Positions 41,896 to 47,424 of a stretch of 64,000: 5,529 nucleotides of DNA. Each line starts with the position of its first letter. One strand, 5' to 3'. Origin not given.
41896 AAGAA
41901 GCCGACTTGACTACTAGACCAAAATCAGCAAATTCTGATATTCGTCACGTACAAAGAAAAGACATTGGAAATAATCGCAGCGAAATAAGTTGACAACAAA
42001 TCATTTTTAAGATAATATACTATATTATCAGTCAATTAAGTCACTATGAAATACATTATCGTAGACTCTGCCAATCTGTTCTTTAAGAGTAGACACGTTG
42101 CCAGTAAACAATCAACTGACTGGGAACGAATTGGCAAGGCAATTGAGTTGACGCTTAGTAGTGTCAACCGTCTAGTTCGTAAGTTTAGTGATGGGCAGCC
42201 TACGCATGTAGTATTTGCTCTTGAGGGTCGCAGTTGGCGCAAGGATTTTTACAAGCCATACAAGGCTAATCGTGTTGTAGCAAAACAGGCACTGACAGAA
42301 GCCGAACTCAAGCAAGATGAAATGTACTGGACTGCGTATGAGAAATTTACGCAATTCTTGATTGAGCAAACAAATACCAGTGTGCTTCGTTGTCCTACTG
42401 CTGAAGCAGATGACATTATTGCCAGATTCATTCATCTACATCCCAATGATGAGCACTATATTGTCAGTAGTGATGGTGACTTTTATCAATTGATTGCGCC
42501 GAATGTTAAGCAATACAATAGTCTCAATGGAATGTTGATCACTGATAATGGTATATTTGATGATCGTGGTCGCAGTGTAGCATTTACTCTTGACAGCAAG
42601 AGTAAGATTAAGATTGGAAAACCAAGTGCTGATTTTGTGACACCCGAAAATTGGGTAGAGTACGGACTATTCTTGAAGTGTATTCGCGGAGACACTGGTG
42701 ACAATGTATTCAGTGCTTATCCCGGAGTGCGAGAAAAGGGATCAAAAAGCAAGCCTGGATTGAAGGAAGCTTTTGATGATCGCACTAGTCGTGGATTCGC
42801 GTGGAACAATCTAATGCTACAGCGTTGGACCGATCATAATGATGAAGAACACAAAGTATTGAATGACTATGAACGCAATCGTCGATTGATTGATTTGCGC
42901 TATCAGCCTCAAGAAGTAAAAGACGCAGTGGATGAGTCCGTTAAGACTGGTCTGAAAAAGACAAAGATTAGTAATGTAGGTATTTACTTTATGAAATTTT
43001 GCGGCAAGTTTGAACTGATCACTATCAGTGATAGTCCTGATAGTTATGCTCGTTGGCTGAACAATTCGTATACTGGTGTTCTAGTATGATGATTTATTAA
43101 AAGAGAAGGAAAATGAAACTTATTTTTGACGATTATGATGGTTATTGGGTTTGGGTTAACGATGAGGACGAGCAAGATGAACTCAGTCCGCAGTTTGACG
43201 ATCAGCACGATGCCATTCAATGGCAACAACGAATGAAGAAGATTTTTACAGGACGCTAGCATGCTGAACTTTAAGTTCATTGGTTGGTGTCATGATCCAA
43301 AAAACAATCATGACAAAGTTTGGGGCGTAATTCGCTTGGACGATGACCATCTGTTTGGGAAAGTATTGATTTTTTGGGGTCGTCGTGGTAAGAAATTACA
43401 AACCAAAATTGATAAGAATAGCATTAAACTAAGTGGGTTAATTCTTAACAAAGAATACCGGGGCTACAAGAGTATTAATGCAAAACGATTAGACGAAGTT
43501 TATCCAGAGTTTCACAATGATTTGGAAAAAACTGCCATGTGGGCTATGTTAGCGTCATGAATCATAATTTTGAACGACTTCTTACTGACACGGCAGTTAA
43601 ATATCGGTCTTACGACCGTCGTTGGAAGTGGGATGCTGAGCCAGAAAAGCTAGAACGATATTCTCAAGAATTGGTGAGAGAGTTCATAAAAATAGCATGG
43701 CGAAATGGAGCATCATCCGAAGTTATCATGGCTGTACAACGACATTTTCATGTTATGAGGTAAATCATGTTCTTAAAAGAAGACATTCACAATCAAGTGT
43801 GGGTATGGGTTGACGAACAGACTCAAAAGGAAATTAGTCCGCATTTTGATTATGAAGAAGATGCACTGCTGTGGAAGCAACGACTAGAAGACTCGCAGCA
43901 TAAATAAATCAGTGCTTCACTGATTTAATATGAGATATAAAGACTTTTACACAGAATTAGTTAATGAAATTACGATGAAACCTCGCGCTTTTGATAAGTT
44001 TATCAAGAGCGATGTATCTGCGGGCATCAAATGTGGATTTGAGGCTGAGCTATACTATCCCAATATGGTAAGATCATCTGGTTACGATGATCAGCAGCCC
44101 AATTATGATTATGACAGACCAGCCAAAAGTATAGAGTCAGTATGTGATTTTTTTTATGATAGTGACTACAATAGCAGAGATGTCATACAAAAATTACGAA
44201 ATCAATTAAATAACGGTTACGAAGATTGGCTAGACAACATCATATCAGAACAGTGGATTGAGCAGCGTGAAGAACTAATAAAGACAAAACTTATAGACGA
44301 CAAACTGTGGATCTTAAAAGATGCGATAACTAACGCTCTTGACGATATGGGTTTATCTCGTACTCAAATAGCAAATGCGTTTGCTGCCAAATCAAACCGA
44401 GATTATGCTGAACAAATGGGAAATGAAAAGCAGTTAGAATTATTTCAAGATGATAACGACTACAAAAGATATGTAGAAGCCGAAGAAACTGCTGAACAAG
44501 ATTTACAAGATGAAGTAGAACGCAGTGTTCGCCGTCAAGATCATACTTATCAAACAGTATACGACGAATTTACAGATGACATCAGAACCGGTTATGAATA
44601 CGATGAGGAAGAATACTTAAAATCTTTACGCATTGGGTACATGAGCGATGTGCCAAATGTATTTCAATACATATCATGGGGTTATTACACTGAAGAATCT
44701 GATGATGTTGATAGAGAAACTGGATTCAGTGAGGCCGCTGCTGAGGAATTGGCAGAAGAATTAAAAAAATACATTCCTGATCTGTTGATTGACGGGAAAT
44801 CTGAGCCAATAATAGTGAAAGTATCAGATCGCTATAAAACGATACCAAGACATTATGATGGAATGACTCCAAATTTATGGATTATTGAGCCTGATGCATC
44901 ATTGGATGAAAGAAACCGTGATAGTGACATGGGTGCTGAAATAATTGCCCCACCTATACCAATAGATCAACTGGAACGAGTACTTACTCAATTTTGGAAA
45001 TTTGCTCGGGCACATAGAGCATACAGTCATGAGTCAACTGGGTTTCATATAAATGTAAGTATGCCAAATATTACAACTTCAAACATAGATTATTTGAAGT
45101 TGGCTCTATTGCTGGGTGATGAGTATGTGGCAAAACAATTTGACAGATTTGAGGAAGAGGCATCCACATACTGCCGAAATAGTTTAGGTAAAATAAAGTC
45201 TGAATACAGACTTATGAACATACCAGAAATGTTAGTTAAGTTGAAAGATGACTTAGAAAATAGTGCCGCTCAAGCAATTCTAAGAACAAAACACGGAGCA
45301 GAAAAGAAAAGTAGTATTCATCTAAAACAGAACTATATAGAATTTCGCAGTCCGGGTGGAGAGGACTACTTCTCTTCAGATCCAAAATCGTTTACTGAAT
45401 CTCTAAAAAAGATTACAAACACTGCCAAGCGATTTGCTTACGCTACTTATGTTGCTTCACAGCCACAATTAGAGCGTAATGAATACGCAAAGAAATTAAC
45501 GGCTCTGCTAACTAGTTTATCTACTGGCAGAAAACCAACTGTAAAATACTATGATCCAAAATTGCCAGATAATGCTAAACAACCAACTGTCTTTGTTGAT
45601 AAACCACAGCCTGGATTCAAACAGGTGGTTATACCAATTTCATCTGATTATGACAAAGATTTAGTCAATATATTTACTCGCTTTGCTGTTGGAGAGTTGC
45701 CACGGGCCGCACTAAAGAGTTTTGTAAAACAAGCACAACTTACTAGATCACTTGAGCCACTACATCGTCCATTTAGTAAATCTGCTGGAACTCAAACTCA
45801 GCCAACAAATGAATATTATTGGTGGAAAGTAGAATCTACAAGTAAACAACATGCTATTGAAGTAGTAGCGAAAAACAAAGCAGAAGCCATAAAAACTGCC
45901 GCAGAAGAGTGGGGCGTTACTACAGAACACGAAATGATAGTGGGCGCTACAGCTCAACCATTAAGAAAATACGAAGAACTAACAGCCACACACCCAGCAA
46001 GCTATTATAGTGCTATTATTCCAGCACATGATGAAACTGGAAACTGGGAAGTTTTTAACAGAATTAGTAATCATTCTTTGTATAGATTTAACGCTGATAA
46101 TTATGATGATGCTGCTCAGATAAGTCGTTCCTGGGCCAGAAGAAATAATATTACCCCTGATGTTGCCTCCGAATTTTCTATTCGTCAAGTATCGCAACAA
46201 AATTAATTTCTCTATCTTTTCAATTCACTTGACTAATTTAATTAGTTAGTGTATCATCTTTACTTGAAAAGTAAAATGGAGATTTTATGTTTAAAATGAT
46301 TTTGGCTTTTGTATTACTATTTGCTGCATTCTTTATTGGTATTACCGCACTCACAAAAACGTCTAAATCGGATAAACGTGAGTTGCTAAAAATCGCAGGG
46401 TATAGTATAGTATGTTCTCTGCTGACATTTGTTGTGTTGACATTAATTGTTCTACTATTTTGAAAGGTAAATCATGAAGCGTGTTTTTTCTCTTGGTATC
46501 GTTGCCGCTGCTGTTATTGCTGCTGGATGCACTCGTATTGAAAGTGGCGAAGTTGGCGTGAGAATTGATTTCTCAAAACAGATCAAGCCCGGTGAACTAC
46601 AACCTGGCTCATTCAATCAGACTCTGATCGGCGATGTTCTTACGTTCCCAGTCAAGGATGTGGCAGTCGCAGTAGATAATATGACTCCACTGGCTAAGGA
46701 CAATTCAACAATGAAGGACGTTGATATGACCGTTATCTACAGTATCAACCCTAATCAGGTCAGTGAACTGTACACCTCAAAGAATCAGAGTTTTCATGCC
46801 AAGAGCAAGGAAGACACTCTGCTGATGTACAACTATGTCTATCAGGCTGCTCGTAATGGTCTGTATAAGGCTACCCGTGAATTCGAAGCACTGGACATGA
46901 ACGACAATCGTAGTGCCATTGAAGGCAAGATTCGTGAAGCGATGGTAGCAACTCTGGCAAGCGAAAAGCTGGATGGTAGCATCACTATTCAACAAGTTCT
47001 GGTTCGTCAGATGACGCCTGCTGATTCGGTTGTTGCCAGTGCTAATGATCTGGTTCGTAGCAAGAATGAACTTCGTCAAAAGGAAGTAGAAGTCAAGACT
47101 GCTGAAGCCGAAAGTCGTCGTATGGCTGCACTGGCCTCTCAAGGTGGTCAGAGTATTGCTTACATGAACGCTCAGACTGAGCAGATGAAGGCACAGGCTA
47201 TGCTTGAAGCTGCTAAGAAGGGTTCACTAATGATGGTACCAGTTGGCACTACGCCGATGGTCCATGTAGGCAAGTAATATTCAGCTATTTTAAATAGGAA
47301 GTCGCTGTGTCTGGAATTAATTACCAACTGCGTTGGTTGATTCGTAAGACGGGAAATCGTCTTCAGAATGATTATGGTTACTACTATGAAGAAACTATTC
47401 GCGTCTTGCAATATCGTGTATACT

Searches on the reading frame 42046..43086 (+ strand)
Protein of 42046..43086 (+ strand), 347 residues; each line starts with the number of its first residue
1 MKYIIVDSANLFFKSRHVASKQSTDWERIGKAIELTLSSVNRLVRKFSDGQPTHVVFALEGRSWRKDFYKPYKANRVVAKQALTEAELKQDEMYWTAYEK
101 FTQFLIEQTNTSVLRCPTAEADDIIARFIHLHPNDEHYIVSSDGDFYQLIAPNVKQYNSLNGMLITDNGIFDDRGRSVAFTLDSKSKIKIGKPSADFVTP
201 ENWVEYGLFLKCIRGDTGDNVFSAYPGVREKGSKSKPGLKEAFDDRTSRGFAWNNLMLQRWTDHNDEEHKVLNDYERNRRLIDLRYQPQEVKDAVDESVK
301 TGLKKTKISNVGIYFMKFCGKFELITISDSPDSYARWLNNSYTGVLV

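Call 20: search_protein_families(library=pfam, proteins=[window:42046-43086:+], max_evalue=0.001)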
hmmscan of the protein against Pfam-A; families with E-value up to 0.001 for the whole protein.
window:42046-43086:+ (347 aa): 1 family
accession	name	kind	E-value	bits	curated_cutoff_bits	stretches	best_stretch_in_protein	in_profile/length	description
PF02739.22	5_3_exonuc_N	-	1.4e-19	70.8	34.3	1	3-162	2-150/164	5'-3' exonuclease, N-terminal resolvase-like domain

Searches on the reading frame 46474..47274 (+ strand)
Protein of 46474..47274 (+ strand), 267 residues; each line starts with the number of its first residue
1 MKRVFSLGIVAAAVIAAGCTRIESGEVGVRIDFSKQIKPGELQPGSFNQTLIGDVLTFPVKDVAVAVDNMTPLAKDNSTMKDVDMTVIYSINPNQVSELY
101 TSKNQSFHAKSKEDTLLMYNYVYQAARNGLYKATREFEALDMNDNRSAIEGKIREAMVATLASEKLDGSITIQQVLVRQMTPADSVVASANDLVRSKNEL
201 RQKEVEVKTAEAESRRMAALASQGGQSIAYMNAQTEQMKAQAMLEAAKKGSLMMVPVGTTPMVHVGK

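Call 20: search_protein_families(library=pfam, proteins=[window:46474-47274:+], max_evalue=0.001)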
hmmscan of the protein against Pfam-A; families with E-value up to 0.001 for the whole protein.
window:46474-47274:+ (267 aa): 1 family
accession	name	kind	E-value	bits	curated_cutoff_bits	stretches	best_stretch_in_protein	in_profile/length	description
PF01145.31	Band_7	-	2.5e-17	63.9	23.6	1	21-213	2-175/176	SPFH domain / Band 7 family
